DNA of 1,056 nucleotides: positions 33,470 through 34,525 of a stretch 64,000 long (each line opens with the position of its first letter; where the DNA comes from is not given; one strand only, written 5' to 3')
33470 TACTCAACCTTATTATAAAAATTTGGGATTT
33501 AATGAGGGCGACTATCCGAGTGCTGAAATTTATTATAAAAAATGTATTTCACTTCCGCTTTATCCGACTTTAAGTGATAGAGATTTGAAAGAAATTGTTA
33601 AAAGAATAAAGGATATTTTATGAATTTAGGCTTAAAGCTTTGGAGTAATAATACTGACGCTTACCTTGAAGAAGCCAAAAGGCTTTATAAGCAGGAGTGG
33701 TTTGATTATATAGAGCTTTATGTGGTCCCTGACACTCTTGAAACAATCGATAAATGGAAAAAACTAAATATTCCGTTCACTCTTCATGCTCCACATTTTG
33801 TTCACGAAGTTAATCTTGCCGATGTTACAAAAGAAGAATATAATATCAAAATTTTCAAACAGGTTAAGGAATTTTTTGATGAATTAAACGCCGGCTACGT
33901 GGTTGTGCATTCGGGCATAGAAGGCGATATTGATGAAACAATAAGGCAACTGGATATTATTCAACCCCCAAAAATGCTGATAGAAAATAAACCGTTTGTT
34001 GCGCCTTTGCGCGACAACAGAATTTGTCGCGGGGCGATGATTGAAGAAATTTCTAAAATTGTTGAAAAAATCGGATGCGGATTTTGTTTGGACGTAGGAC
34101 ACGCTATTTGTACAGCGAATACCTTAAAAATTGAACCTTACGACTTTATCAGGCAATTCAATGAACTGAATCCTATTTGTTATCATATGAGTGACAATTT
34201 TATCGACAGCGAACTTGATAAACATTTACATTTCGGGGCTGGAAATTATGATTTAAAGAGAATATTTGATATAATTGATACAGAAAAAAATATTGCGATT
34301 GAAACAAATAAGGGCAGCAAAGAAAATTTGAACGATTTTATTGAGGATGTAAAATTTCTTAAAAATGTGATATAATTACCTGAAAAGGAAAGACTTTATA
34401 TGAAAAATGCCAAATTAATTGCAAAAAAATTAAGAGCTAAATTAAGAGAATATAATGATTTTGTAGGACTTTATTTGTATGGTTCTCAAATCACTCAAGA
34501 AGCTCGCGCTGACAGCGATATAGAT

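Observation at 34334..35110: MNT-HEPN toxin-antitoxin cassette inserted into the Pse operon, with duplication of the upstream gene's 3' end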

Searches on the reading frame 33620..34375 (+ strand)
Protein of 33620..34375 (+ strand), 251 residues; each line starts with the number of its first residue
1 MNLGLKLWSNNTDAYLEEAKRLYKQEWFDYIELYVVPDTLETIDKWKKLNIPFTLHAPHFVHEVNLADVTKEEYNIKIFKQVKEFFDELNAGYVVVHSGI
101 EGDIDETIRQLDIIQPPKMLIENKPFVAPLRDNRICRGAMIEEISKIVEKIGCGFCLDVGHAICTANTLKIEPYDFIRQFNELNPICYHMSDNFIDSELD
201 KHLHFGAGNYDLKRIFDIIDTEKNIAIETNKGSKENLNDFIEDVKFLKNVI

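Call 7: search_protein_families(library=pfam, proteins=[window:33620-34375:+])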
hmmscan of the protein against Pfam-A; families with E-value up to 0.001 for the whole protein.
window:33620-34375:+ (251 aa): 1 family
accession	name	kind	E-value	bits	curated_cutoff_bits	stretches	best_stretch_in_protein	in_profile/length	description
PF01261.30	AP_endonuc_2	-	1.9e-12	47.8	31.1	1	47-249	38-248/249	Xylose isomerase-like TIM barrel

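Call 8: search_protein_families(library=ncbifam, proteins=[window:33620-34375:+])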
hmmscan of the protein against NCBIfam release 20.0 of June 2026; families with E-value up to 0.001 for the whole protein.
window:33620-34375:+ (251 aa): 3 families
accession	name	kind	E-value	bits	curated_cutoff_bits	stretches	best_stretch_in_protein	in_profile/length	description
NF002198.0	PRK01060.1-3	equivalog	6.6e-08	32.5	244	1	36-248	38-249/253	deoxyribonuclease IV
NF002196.0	PRK01060.1-1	equivalog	0.00055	19.3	333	1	49-223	63-250/297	deoxyribonuclease IV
NF041277.1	coba_remo_CbiR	equivalog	0.0008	19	105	0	47-166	56-175/249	cobamide remodeling phosphodiesterase CbiR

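Call 12: find_encoding_contigs(protein=window:33620-34375:+, flank=6000, max_places=10)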
Protein window:33620-34375:+ (251 aa): no gene with exactly this product is on record in the collection.
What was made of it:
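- Tried and rejected: No exact record in the contig index (call 12).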

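Call 13: find_homologous_proteins(query=window:33620-34372:+)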
Query window:33620-34372:+ (251 aa): 687 proteins with E <= 0.001 among 1026 candidates; the best 120 are listed.
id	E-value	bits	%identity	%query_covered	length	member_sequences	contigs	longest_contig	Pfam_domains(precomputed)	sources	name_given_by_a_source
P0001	7.9e-168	574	100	100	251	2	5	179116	PF01261.31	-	-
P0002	1.0e-141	489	83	100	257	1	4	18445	PF01261.31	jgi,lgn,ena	-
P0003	2.6e-135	468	86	53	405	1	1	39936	PF04480.19,PF01261.31,PF18741.8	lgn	-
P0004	5.1e-134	464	80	100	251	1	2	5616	PF01261.31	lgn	-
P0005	3.6e-133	461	79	100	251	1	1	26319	PF01261.31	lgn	-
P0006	1.5e-130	452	77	100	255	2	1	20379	PF01261.31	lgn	-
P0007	1.6e-129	449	75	100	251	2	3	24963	PF01261.31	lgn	-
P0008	1.9e-128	445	74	100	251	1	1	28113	PF01261.31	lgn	-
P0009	8.7e-128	443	76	100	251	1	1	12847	PF01261.31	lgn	-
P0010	6.4e-127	440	75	100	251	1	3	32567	PF01261.31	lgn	-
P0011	1.0e-126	440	75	100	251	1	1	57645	PF01261.31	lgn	-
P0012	1.2e-126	439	75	100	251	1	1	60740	PF01261.31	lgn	-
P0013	2.3e-126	438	73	100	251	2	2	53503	PF01261.31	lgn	-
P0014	5.0e-125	434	75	100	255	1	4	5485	PF01261.31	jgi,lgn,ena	jgi:sugar phosphate isomerase/epimerase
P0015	5.1e-125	434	74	100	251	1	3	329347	PF01261.31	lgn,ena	-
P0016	6.8e-125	434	72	100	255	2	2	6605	PF01261.31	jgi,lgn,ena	-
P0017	4.4e-124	431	72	100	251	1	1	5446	PF01261.31,PF05114.21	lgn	-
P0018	5.2e-124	431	72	100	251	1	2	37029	PF01261.31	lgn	-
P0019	7.6e-124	430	73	100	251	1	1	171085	PF01261.31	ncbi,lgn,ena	-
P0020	9.0e-124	430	73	100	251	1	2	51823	PF01261.31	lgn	-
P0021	1.6e-123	429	73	100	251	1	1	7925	PF01261.31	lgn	-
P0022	3.9e-123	428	72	99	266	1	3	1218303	PF01261.31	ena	-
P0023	4.5e-123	428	83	53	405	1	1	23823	PF04480.19,PF01261.31,PF18741.8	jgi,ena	-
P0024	7.2e-123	427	71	100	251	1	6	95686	PF01261.31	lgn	-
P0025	1.7e-122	426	73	99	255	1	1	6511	PF01261.31,PF05114.21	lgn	-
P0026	1.9e-121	422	70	100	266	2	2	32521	PF01261.31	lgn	-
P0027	6.7e-121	421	70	100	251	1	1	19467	PF01261.31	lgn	-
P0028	9.5e-121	420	70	100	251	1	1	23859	PF01261.31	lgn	-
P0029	2.8e-120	419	70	100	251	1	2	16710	PF01261.31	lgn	-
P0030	4.5e-120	418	70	100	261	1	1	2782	PF01261.31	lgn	-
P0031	8.7e-120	417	70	100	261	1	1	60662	PF01261.31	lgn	-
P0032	1.2e-119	416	70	100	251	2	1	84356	PF01261.31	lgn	-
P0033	1.8e-118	413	68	100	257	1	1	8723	PF01261.31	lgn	-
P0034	2.4e-118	412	72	100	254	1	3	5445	PF01261.31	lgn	-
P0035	3.0e-118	412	70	100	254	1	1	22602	PF01261.31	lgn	-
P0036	4.5e-118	411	71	98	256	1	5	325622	PF01261.31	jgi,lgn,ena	-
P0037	1.2e-117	410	70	100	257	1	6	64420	PF01261.31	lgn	-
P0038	1.2e-117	410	70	100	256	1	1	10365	PF01261.31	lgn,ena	-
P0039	1.9e-116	406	70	100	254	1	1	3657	PF01261.31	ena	-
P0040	2.9e-116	405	68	100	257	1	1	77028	PF01261.31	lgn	-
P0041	4.7e-116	405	68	100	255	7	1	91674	PF01261.31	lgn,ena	-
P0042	9.5e-116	404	69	99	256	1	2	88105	PF01261.31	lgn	-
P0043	9.6e-116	404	69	100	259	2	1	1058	PF01261.31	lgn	-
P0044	1.1e-115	403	68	100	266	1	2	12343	PF01261.31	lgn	-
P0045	2.6e-115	402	68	100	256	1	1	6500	PF01261.31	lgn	-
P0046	3.7e-115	402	69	100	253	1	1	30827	PF01261.31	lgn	-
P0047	4.2e-115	402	69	100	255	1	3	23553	PF01261.31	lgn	-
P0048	5.5e-115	401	67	100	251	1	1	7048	PF01261.31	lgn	-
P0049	6.5e-114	398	67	100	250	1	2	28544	PF01261.31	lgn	-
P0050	1.3e-113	397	69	100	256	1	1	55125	PF01261.31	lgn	-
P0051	2.1e-113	396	68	100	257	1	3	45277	PF01261.31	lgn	-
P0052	2.8e-113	396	67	100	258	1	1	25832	PF01261.31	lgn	-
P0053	3.5e-113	395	52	77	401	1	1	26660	PF04480.19,PF01261.31,PF18741.8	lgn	-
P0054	6.2e-113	394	67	100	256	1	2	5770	PF01261.31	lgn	-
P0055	1.2e-112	394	67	98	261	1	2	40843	PF01261.31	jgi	-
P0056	1.2e-112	394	69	100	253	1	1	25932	PF01261.31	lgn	-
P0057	1.4e-112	393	68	100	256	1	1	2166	PF01261.31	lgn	-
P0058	3.2e-112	392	67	100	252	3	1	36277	PF01261.31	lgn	-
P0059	3.0e-111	389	66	99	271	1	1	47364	PF01261.31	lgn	-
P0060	4.1e-111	389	68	100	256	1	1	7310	PF01261.31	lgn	-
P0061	6.0e-110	385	66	100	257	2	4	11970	PF01261.31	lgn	-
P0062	1.5e-109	383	67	100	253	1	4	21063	PF01261.31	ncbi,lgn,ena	-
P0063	5.3e-109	382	64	100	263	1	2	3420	PF01261.31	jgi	-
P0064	5.6e-109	381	66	100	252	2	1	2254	PF01261.31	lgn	-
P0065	9.2e-109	381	65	100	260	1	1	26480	PF01261.31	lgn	-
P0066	9.4e-109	381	68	99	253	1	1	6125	PF01261.31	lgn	-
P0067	1.2e-108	380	66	100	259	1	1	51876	PF01261.31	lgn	-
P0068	7.6e-108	378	66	99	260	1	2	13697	PF01261.31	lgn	-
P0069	1.7e-107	377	65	100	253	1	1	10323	PF01261.31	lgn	-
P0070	3.5e-107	376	64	100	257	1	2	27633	PF01261.31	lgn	-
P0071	4.3e-107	375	65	100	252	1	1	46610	PF01261.31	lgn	-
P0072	8.0e-107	374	65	100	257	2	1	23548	PF01261.31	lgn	-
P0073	8.4e-107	374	63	100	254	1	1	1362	PF01261.31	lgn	-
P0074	1.9e-106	373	64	100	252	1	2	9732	PF01261.31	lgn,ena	-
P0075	3.2e-106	372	65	100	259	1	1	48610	PF01261.31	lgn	-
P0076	3.5e-106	372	64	100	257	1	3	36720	PF01261.31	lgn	-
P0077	6.5e-106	371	65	100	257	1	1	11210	PF01261.31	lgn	-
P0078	6.8e-106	371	64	100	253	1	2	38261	PF01261.31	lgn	-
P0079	7.3e-106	371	65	99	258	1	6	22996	PF01261.31,PF05114.21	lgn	-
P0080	7.4e-106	371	64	99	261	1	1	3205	PF01261.31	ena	-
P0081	7.5e-106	371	63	100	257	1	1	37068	PF01261.31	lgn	-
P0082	8.1e-106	371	63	99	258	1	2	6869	PF01261.31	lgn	-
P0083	1.2e-105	371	64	99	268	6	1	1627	PF01261.31,PF05114.21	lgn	-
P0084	1.4e-105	370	64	100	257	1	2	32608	PF01261.31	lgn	-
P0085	2.1e-105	370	65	99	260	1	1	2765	PF01261.31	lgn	-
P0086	3.3e-105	369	66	100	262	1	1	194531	PF01261.31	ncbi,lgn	-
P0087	5.3e-105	368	65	99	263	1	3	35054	PF01261.31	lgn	-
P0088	8.9e-105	368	64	100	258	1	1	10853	PF01261.31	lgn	-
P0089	1.4e-104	367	63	99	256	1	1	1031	PF01261.31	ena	-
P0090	1.1e-103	364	64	100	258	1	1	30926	PF01261.31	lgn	-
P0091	7.5e-103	361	62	99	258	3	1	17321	PF01261.31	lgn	-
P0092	1.0e-102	361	64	99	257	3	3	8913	PF01261.31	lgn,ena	-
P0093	1.4e-102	361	61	100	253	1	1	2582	PF01261.31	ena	-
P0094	2.9e-102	359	64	100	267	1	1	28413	PF01261.31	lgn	-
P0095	4.0e-102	359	63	100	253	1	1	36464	PF01261.31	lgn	-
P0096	7.7e-102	358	62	96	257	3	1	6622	PF01261.31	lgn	-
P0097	1.2e-101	357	61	99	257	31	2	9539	PF01261.31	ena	-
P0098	1.7e-101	357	62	99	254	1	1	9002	PF01261.31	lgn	-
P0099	2.6e-101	356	60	100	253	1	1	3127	PF01261.31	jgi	-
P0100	9.6e-101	355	62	98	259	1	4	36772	PF01261.31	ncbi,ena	-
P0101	1.3e-100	354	63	98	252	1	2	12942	PF01261.31,PF05114.21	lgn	-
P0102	1.3e-100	354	61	100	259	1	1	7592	PF01261.31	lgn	-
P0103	1.7e-100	354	61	99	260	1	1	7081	PF01261.31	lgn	-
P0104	3.6e-100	353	62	98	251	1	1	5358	PF01261.31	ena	-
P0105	4.2e-100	352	61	98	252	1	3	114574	PF01261.31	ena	-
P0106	5.4e-100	352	59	99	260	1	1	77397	PF01261.31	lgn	-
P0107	7.4e-100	352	60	99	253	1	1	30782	PF01261.31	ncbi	-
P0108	1.5e-99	351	60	100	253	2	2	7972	PF01261.31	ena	-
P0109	2.1e-99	350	62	100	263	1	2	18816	PF01261.31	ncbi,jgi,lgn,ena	jgi:deoxyribonuclease-4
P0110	5.3e-99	349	61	100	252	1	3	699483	PF01261.31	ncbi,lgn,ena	-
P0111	7.8e-99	348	59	99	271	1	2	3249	PF01261.31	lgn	-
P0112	8.8e-99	348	60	99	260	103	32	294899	PF01261.31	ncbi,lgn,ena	-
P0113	1.1e-98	348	61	99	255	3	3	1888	PF01261.31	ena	-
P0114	1.7e-98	347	60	99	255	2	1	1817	PF01261.31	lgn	-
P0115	2.1e-98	347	60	99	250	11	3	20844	PF01261.31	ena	-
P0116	2.6e-98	347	62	100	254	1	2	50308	PF01261.31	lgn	-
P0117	3.0e-98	346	59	99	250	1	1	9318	PF01261.31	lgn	-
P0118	5.7e-98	345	61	98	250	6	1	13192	PF01261.31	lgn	-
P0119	8.7e-98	345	60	98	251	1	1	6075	PF01261.31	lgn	-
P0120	1.3e-97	344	62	98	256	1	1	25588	PF01261.31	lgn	-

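Call 16: find_related_loci(query=window:33620-34372:+, collection=genome_contigs, flank=5000)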
Query window:33620-34372:+ (251 aa) in genome_contigs; peptide patterns used: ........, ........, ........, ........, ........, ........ (x = any residue, [..] = any of these).
119 stretches matched a pattern; 2 encode a relative of the query (tblastn E <= 1e-3); 2 distinct loci.
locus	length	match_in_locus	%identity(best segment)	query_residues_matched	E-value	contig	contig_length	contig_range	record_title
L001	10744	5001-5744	60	1-246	3e-102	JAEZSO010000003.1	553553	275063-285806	MAG: Cyanobacteria bacterium OH_PDB_230 k127_450821, whole genome shotgun sequence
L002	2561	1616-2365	43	4-248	4e-68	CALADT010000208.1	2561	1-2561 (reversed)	MAG TPA_asm: uncultured Mucispirillum sp. isolate ERR318705_bin.85_CONCOCT_v1.1_MAG genome assembly, contig: ERZ1764587.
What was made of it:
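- Tried and rejected: Only two distant TIM relatives were found, neither informative for the junction (call 16).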

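Call 17: find_encoding_contigs(protein=P0004, flank=5000, max_places=3)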
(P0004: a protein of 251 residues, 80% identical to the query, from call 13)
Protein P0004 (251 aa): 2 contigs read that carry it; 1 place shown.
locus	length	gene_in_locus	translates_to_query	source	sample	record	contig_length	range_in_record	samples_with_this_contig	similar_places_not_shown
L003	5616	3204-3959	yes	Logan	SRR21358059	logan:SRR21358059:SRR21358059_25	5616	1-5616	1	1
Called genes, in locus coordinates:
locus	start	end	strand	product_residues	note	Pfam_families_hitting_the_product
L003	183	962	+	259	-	PF05448:AXE1 (faint), PF02129:Peptidase_S15 (weak), PF20434:BD-FAE, PF00561:Abhydrolase_1, PF12146:Hydrolase_4, PF12697:Abhydrolase_6, PF00326:Peptidase_S9, PF01738:DLH (weak), +1 more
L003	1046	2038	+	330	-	PF01073:3Beta_HSD, PF01370:Epimerase, PF02719:Polysacc_synt_2, PF04321:RmlD_sub_bind, PF05368:NmrA (weak), PF07993:NAD_binding_4, PF13460:NAD_binding_10, PF16363:GDP_Man_Dehyd, +1 more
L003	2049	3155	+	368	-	PF00155:Aminotran_1_2, PF01041:DegT_DnrJ_EryC1, PF00266:Aminotran_5 (weak), PF01053:Cys_Met_Meta_PP, PF01212:Beta_elim_lyase (weak)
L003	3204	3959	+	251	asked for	PF01261:AP_endonuc_2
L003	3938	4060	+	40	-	-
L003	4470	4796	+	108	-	-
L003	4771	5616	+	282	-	?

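Call 18: find_encoding_contigs(protein=P0005, flank=5000, max_places=3)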
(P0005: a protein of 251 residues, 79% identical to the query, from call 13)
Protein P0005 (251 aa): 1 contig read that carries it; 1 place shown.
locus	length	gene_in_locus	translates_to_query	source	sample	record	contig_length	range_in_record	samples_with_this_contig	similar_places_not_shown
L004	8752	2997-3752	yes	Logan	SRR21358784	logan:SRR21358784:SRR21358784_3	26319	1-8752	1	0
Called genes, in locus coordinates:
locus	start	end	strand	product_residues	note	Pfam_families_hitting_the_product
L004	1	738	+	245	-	?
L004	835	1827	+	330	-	PF01073:3Beta_HSD, PF01370:Epimerase, PF02719:Polysacc_synt_2, PF04321:RmlD_sub_bind, PF05368:NmrA (weak), PF07993:NAD_binding_4, PF13460:NAD_binding_10, PF16363:GDP_Man_Dehyd, +1 more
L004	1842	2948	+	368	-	PF00155:Aminotran_1_2, PF00266:Aminotran_5, PF01041:DegT_DnrJ_EryC1, PF01053:Cys_Met_Meta_PP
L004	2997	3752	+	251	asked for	PF01261:AP_endonuc_2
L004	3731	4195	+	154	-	PF13302:Acetyltransf_3, PF13420:Acetyltransf_4 (weak), PF00583:Acetyltransf_1, PF13508:Acetyltransf_7 (weak)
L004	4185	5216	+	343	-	PF03102:NeuB, PF08666:SAF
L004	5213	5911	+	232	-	PF02348:CTP_transf_3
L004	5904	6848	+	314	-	PF04055:Radical_SAM, PF13186:SPASM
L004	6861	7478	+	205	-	-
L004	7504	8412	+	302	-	PF13489:Methyltransf_23 (weak), PF08241:Methyltransf_11, PF13649:Methyltransf_25 (faint)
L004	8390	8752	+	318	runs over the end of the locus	PF01408:GFO_IDH_MocA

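Call 19: find_encoding_contigs(protein=P0002, flank=5000, max_places=3)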
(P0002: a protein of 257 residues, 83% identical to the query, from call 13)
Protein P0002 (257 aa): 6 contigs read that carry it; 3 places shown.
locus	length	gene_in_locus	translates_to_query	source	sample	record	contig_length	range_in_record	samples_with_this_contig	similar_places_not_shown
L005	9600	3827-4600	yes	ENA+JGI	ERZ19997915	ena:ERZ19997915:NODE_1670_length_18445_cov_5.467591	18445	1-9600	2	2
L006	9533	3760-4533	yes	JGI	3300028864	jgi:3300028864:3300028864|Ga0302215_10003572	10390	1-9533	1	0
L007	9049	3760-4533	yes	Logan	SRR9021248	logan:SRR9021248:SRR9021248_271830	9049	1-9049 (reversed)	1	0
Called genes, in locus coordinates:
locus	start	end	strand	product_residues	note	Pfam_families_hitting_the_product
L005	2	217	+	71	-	?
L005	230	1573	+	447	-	PF02321:OEP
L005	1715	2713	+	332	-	PF01073:3Beta_HSD, PF01370:Epimerase, PF02719:Polysacc_synt_2, PF04321:RmlD_sub_bind, PF05368:NmrA (weak), PF07993:NAD_binding_4, PF08659:KR (weak), PF16363:GDP_Man_Dehyd, +2 more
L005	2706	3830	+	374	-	PF00155:Aminotran_1_2, PF01041:DegT_DnrJ_EryC1, PF00266:Aminotran_5 (weak), PF01053:Cys_Met_Meta_PP (weak)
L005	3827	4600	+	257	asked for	PF01261:AP_endonuc_2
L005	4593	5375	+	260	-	PF13489:Methyltransf_23, PF01209:Ubie_methyltran (weak), PF05175:MTS (weak), PF13847:Methyltransf_31, PF08241:Methyltransf_11, PF08242:Methyltransf_12, PF13649:Methyltransf_25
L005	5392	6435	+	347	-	PF03102:NeuB, PF08666:SAF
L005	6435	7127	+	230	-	PF02348:CTP_transf_3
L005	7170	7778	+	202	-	PF00117:GATase, PF07685:GATase_3, PF01174:SNO (weak)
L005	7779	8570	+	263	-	PF00977:His_biosynth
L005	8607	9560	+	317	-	PF02353:CMAS (weak), PF05219:DREV, PF13489:Methyltransf_23, PF08241:Methyltransf_11, PF08242:Methyltransf_12, PF13649:Methyltransf_25, PF13847:Methyltransf_31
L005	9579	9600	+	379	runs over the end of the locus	-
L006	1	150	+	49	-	?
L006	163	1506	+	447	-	PF02321:OEP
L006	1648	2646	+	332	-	PF01073:3Beta_HSD, PF01370:Epimerase, PF02719:Polysacc_synt_2, PF04321:RmlD_sub_bind, PF05368:NmrA (weak), PF07993:NAD_binding_4, PF08659:KR (weak), PF16363:GDP_Man_Dehyd, +2 more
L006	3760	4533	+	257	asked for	PF01261:AP_endonuc_2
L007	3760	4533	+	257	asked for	PF01261:AP_endonuc_2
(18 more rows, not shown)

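Call 20: find_encoding_contigs(protein=P0003, flank=5000, max_places=3)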
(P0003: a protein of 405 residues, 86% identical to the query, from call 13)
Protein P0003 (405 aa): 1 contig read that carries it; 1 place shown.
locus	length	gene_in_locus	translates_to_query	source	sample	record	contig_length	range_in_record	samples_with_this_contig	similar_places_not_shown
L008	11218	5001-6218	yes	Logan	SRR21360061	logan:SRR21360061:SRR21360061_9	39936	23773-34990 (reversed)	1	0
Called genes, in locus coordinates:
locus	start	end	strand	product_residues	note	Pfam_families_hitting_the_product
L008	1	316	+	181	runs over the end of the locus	PF02417:Chromate_transp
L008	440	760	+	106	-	PF00085:Thioredoxin, PF00578:AhpC-TSA (weak), PF13098:Thioredoxin_2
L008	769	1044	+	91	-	PF12840:HTH_20 (weak), PF01022:HTH_5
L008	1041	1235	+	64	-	-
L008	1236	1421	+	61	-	PF12837:Fer4_6 (faint), PF13237:Fer4_10 (faint), PF13187:Fer4_9 (weak), PF00037:Fer4 (weak)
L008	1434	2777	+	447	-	PF02321:OEP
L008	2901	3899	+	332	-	PF01073:3Beta_HSD, PF01370:Epimerase, PF02719:Polysacc_synt_2, PF04321:RmlD_sub_bind, PF05368:NmrA (weak), PF07993:NAD_binding_4, PF13460:NAD_binding_10, PF16363:GDP_Man_Dehyd, +1 more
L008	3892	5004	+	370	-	PF00155:Aminotran_1_2, PF01041:DegT_DnrJ_EryC1, PF00266:Aminotran_5 (weak), PF01053:Cys_Met_Meta_PP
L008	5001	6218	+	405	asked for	PF04480:DUF559, PF18741:MTES_1575, PF01261:AP_endonuc_2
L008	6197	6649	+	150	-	PF13302:Acetyltransf_3, PF00583:Acetyltransf_1, PF13508:Acetyltransf_7 (weak)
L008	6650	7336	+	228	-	PF00551:Formyl_trans_N (weak), PF21553:Formyl_trans_C_2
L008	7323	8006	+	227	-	PF02585:PIG-L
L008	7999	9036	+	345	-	PF03102:NeuB, PF08666:SAF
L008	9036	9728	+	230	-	PF02348:CTP_transf_3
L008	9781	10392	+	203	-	-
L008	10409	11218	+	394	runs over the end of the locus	-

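Call 23: find_encoding_contigs(protein=P0037, flank=4000, max_places=3)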
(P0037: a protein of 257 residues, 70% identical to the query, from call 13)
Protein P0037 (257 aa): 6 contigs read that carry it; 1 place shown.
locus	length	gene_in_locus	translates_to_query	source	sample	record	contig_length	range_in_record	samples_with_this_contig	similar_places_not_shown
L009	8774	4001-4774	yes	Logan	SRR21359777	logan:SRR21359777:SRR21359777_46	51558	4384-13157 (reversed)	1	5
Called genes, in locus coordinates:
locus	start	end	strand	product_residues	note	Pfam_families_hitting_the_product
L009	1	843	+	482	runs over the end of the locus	PF03062:MBOAT, PF13813:MBOAT_2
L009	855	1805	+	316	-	-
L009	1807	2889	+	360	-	PF05368:NmrA (weak), PF01073:3Beta_HSD, PF01370:Epimerase, PF02719:Polysacc_synt_2, PF04321:RmlD_sub_bind, PF07993:NAD_binding_4, PF13460:NAD_binding_10, PF16363:GDP_Man_Dehyd, +1 more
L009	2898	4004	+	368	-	PF00155:Aminotran_1_2 (weak), PF01041:DegT_DnrJ_EryC1, PF00266:Aminotran_5 (weak), PF01053:Cys_Met_Meta_PP (weak)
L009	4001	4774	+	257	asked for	PF01261:AP_endonuc_2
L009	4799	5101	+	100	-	PF22600:MTPAP-like_central (weak), PF01909:NTP_transf_2, PF18765:Polbeta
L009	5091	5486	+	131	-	PF05168:HEPN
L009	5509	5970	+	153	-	PF13302:Acetyltransf_3, PF13420:Acetyltransf_4, PF00583:Acetyltransf_1, PF13508:Acetyltransf_7, PF08445:FR47 (weak)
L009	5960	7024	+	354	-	PF03102:NeuB, PF08666:SAF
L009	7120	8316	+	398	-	-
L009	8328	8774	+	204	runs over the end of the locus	PF00117:GATase, PF01174:SNO, PF07685:GATase_3 (weak)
